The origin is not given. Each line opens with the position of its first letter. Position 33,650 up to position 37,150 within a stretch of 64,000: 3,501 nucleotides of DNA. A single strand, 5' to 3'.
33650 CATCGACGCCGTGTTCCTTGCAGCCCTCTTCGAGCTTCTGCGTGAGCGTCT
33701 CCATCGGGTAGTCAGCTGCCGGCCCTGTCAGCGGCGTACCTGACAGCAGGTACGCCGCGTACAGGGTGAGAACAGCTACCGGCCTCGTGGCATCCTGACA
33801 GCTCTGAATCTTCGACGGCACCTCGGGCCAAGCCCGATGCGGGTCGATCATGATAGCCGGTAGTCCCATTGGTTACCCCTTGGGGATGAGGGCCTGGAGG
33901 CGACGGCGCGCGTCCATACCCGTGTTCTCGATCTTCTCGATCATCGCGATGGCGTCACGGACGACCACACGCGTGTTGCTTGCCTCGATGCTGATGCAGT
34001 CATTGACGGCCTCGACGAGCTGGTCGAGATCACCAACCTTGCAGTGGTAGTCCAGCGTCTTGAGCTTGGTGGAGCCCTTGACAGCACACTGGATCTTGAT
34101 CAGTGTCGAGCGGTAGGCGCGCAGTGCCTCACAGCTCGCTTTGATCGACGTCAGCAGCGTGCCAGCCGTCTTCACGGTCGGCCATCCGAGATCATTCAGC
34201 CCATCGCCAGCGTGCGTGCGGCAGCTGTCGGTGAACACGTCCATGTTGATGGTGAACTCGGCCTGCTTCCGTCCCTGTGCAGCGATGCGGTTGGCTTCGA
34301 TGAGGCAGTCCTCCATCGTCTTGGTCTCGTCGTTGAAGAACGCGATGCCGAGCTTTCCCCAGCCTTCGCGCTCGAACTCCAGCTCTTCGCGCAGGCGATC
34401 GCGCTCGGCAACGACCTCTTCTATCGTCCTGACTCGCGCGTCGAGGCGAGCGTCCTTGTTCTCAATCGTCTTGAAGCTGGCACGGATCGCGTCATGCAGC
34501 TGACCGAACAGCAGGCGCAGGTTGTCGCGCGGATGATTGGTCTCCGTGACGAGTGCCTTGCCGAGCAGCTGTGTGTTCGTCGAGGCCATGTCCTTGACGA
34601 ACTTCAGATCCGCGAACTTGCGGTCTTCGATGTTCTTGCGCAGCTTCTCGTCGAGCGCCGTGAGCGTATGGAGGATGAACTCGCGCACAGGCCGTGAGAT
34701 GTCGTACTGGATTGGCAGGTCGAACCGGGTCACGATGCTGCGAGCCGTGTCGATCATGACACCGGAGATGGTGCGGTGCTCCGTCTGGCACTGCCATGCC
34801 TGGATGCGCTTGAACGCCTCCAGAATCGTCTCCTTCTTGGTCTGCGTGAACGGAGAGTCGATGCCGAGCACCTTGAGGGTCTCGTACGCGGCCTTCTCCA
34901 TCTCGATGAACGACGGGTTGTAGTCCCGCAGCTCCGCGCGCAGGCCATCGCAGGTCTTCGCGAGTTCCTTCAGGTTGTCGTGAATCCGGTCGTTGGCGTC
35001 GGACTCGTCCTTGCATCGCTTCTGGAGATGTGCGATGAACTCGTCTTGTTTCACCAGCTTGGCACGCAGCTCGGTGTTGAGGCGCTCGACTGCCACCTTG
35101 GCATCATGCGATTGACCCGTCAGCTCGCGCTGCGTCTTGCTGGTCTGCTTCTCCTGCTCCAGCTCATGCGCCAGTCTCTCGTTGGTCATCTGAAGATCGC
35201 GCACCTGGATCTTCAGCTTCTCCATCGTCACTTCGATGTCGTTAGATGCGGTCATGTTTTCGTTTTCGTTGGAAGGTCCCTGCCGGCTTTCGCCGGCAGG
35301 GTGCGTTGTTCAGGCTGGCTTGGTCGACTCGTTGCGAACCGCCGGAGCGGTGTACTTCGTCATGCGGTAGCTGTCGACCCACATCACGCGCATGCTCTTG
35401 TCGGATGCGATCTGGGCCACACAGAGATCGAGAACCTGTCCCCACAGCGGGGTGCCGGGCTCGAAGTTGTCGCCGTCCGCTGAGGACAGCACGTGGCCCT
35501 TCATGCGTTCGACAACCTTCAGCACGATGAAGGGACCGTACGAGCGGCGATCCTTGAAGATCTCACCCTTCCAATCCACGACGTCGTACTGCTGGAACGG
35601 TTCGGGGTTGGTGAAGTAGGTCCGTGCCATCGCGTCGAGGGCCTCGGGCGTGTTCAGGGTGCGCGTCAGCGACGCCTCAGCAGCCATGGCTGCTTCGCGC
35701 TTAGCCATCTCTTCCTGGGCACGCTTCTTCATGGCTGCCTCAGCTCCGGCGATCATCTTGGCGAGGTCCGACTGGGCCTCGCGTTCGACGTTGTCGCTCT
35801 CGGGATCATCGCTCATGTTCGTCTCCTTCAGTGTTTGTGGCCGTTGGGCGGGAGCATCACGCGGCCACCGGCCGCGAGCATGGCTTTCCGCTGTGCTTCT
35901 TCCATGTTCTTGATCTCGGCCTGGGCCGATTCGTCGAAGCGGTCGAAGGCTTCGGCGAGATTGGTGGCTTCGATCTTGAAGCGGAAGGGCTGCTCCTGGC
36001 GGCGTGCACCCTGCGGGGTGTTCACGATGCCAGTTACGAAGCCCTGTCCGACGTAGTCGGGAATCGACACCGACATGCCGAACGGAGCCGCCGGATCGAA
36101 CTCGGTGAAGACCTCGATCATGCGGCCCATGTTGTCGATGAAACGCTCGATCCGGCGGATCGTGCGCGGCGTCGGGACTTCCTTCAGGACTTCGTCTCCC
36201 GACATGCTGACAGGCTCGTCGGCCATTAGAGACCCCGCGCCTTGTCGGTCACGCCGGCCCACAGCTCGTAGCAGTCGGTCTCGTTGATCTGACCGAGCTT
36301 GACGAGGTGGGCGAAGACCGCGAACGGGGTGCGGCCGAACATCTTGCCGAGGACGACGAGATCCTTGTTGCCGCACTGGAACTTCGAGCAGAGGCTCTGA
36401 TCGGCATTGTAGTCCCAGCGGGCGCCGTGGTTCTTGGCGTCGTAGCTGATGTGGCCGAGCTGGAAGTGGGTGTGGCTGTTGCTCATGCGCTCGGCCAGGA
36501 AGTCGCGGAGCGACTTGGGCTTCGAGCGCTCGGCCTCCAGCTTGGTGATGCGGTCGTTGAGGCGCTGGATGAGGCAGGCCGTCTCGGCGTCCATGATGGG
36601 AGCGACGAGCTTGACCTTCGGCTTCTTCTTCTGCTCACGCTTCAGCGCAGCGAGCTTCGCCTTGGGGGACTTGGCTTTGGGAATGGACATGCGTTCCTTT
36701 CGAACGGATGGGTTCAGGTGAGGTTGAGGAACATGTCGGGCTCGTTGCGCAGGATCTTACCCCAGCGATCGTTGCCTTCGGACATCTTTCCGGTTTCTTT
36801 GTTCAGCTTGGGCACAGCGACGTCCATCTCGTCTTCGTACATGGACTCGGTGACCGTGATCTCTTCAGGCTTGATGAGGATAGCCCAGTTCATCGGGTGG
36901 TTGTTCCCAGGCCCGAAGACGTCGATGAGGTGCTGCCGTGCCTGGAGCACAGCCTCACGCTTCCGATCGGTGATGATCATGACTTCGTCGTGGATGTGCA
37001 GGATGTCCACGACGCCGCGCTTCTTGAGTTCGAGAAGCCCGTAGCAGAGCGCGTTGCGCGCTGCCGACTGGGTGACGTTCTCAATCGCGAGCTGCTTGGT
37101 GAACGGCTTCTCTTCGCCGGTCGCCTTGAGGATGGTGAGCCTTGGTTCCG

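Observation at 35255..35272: Recurrent A-rich leader motif immediately upstream of several genes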

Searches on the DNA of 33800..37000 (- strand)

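Call 7: search_dna_similar(query=window:33800-37000:-, collection=phages, mode=near, max_rows=20)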
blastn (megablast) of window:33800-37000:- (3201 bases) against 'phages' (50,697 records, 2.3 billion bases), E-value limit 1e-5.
No match.

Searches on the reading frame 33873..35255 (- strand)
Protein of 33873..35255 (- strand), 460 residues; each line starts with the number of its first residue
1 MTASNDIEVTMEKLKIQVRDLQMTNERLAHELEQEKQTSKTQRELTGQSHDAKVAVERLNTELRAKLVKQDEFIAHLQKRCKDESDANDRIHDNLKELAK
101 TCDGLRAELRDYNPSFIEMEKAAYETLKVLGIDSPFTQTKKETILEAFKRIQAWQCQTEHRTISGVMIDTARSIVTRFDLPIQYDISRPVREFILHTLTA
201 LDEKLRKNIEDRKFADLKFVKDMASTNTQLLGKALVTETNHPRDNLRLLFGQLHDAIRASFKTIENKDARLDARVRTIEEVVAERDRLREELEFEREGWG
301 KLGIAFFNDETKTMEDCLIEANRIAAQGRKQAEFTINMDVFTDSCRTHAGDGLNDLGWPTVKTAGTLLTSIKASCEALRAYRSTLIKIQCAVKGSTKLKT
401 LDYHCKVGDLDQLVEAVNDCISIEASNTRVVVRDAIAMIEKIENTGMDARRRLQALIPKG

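Call 11: search_protein_families(library=phrogs, proteins=[window:33873-35255:-])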
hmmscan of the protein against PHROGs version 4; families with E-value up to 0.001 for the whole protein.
window:33873-35255:- (460 aa): 0 families

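Call 12: search_protein_families(library=pfam, proteins=[window:33873-35255:-])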
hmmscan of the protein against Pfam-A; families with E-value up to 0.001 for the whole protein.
window:33873-35255:- (460 aa): 0 families

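Call 16: find_related_loci(query=window:33873-35255:-, collection=viral_contigs, flank=5000)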
Query window:33873-35255:- (460 aa) in viral_contigs; peptide patterns used: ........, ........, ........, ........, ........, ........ (x = any residue, [..] = any of these).
8 stretches matched a pattern, but none encodes a relative of the query by tblastn (E <= 1e-3).

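Call 17: find_encoding_contigs(protein=window:33873-35255:-, flank=3000, max_places=6)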
Protein window:33873-35255:- (460 aa): no gene with exactly this product is on record in the collection.

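Call 18: find_homologous_proteins(query=window:33873-35255:-)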
Query window:33873-35255:- (460 aa): 1 proteins with E <= 0.001 among 8000 candidates.
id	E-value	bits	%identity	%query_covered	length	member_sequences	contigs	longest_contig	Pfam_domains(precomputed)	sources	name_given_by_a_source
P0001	0.0e+0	1008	100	100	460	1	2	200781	-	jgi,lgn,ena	-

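Call 20: find_encoding_contigs(protein=P0001, flank=10000, max_places=4)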
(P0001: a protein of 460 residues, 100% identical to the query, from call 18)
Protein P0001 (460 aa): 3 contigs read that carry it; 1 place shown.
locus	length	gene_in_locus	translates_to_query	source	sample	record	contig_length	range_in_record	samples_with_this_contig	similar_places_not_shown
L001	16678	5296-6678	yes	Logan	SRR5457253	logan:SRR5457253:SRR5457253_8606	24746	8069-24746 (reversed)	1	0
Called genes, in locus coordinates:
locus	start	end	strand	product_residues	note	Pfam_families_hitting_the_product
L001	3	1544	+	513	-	?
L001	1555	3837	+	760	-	PF01612:DNA_pol_A_exo1 (faint), PF00476:DNA_pol_A (weak)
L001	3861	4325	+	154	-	-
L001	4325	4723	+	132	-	-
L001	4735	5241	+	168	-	-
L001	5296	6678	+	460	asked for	-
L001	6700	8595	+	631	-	PF00271:Helicase_C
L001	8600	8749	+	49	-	-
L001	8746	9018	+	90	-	-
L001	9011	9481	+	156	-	-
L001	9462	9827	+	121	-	-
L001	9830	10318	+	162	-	-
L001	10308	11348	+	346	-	-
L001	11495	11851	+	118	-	-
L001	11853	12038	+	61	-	-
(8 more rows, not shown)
